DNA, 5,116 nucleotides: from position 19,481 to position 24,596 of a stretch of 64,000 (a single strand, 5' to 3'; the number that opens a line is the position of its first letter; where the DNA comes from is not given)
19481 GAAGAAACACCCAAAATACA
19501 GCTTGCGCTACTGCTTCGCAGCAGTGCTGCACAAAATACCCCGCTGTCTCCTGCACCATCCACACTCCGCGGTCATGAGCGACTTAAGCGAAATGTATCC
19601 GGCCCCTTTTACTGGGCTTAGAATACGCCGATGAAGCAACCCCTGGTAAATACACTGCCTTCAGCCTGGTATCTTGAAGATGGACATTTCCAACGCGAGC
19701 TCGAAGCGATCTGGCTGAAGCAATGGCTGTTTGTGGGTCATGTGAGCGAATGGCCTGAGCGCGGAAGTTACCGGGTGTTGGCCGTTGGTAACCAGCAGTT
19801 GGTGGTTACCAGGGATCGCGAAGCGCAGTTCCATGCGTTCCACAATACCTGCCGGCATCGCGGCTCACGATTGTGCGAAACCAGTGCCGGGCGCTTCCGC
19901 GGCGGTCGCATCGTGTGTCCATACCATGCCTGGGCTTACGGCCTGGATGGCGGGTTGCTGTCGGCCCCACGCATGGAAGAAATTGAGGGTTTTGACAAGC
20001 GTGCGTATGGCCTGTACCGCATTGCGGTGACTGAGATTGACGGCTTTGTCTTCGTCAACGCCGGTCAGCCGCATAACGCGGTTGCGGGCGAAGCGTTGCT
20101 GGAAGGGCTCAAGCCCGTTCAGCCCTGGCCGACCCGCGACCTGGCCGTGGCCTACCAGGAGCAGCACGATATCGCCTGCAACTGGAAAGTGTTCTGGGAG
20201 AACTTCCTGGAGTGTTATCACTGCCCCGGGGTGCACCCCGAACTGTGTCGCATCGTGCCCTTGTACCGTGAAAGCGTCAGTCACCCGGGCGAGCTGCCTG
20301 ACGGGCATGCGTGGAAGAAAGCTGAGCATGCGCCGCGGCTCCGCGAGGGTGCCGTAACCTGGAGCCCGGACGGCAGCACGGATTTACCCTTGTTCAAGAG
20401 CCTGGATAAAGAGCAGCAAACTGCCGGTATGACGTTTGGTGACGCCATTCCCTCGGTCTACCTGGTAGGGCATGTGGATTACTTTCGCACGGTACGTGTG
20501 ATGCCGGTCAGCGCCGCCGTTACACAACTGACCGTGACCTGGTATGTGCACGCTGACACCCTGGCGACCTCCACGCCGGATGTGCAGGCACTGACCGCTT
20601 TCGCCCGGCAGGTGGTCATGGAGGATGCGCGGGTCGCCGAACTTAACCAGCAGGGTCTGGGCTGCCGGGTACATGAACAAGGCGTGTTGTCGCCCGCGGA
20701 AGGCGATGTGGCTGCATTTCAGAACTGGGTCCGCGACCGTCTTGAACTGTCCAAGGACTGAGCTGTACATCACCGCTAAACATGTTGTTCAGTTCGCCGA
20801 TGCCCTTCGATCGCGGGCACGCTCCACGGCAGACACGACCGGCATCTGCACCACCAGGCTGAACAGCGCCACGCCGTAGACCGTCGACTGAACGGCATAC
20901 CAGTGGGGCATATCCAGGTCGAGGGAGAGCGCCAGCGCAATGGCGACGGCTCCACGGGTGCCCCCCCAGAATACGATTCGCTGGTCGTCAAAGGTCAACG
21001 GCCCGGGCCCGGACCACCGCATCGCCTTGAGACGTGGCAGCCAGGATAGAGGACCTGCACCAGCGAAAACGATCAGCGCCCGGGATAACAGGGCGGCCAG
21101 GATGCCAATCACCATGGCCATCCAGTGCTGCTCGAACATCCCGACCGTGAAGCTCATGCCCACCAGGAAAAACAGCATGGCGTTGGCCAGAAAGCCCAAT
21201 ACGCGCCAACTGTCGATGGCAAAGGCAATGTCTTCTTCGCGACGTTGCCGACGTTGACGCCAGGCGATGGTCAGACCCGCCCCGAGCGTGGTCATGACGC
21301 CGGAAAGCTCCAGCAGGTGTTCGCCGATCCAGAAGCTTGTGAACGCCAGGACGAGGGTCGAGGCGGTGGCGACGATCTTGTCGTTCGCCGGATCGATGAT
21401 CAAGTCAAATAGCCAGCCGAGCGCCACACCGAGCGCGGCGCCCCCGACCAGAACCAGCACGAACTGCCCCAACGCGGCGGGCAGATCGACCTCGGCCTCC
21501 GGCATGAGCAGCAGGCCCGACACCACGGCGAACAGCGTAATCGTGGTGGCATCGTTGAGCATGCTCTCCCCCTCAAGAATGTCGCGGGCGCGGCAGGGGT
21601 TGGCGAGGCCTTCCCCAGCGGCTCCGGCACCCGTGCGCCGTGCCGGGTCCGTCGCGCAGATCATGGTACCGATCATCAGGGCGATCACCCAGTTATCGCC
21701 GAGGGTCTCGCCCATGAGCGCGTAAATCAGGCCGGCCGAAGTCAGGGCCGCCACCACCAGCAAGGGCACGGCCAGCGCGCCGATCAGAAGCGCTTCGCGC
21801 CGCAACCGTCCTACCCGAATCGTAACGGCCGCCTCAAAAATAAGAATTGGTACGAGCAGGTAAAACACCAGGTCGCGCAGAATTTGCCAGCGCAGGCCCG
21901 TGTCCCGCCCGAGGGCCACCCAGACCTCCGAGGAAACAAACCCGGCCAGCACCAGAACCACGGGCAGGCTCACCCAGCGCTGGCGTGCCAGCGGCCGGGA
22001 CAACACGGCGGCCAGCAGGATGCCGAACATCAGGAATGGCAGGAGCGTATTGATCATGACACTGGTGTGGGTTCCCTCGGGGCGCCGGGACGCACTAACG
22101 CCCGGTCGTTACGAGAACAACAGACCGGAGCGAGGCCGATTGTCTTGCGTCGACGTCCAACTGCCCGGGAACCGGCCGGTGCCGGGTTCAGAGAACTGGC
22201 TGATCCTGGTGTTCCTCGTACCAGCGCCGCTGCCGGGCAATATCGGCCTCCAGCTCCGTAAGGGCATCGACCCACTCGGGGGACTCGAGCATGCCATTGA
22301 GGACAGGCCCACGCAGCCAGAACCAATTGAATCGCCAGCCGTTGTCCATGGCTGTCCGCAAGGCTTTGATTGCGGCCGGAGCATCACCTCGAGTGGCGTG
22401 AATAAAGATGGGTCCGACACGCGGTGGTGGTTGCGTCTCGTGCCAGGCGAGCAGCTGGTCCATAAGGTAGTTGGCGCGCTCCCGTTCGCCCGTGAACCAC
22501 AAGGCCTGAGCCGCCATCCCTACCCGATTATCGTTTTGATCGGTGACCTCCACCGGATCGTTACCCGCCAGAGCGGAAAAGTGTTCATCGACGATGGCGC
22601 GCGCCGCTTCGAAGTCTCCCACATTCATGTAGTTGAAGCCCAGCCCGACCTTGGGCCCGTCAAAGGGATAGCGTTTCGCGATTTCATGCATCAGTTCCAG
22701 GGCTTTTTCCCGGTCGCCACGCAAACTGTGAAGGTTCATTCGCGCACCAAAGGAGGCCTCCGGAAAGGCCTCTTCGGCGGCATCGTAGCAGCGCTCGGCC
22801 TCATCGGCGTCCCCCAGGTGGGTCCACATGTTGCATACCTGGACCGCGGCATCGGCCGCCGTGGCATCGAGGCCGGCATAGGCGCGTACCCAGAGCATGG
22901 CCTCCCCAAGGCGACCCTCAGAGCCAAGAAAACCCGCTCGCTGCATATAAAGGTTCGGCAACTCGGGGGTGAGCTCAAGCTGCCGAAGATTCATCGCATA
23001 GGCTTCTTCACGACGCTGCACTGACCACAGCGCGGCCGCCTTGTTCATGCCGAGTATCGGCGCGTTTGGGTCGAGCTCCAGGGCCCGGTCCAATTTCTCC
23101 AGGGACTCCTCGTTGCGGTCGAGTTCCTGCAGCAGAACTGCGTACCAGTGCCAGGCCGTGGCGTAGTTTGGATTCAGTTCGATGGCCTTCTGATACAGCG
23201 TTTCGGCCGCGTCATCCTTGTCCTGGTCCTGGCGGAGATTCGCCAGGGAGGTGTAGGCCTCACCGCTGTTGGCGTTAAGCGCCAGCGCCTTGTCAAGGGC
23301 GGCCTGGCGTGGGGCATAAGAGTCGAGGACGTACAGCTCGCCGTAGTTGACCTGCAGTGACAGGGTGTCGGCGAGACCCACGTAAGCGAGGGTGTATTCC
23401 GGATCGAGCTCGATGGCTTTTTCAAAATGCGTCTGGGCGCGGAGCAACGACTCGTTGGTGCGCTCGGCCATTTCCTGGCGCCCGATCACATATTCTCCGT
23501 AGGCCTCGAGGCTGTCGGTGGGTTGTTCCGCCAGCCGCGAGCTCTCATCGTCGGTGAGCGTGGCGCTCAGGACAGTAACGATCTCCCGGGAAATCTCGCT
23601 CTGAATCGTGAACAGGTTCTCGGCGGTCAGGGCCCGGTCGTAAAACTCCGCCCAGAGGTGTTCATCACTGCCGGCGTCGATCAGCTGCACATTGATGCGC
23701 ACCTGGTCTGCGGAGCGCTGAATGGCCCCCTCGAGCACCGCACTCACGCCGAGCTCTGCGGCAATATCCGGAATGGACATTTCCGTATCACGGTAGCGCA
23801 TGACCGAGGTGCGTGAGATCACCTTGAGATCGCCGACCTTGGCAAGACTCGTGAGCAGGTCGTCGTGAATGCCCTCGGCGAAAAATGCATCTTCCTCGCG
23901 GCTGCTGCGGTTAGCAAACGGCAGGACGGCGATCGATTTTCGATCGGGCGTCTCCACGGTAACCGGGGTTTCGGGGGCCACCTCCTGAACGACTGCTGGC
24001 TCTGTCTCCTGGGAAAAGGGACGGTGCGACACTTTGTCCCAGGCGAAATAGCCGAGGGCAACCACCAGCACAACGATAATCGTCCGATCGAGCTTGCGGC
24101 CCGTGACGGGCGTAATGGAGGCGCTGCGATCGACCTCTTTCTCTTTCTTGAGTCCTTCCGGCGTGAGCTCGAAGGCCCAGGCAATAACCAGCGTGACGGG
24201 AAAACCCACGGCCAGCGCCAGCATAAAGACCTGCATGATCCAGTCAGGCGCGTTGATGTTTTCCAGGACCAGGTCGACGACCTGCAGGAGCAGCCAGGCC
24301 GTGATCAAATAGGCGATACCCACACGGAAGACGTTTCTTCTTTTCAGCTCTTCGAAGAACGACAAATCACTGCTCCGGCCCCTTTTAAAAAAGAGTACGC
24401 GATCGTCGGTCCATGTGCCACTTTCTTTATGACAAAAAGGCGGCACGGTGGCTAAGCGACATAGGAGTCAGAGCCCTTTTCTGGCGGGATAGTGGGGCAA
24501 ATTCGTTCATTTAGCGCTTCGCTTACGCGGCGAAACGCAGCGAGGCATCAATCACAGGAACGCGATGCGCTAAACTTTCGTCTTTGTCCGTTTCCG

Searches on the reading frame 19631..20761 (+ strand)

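Call 66: search_protein_families(library=pfam, proteins=[window:19631-20761:+], max_evalue=0.0001)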
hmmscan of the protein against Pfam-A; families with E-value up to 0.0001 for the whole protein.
window:19631-20761:+ (376 aa): 2 families
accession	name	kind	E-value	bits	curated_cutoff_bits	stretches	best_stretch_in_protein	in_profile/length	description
PF00848.25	Ring_hydroxyl_A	-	7e-37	127.8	24.9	1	169-372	2-207/208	Ring hydroxylating alpha subunit (catalytic domain)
PF00355.32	Rieske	-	5.4e-20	71.5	20.3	1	31-121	1-87/88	Rieske [2Fe-2S] domain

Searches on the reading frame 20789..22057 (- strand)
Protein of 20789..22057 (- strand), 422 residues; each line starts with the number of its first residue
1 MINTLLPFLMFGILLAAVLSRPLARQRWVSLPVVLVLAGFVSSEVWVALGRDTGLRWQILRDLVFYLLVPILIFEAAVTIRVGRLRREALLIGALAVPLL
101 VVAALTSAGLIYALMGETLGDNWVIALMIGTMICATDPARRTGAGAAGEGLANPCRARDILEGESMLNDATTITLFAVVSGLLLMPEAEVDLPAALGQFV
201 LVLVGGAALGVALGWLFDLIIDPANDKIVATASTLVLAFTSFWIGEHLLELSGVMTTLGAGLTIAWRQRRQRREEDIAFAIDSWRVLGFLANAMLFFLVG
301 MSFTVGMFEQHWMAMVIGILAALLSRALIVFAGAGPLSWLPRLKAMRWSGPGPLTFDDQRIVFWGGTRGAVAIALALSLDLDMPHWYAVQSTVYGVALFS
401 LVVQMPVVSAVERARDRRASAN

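Call 66: search_protein_families(library=pfam, proteins=[window:20789-22057:-], max_evalue=0.0001)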
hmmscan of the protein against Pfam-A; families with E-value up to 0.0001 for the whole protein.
window:20789-22057:- (422 aa): 1 family
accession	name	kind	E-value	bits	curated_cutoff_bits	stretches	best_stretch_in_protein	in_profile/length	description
PF00999.27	Na_H_Exchanger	-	1.2e-44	153.1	26.2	1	15-409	6-370/375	Sodium/hydrogen exchanger, transmembrane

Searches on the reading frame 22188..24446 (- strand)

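Call 66: search_protein_families(library=pfam, proteins=[window:22188-24446:-], max_evalue=0.0001)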
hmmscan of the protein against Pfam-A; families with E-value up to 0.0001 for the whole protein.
window:22188-24446:- (752 aa): 9 families
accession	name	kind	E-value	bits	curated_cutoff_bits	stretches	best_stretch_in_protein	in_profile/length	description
PF13431.12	TPR_17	-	1.5e-15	56.5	24.4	1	417-449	1-33/34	Tetratricopeptide repeat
PF07719.23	TPR_2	-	4.9e-15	54.8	27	0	429-461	1-33/34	Tetratricopeptide repeat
PF13428.12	TPR_14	-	5.3e-13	48.7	23.5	0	396-437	2-43/44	Tetratricopeptide repeat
PF14559.12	TPR_19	-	9.2e-13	48.8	25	0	412-463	8-59/68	Tetratricopeptide repeat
PF13414.12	TPR_11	-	4e-12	46.1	26.8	0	408-441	7-40/42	TPR repeat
PF13181.12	TPR_8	-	7.4e-12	44.9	25.7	0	396-428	2-34/34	Tetratricopeptide repeat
PF00515.34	TPR_1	-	1.9e-11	43.7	27.8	1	396-428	2-34/34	Tetratricopeptide repeat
PF13432.12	TPR_16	-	5.5e-07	30.4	32.7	1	401-463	3-65/65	Tetratricopeptide repeat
PF13424.12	TPR_12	-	7.3e-07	29.7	30.1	0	429-458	3-32/77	Tetratricopeptide repeat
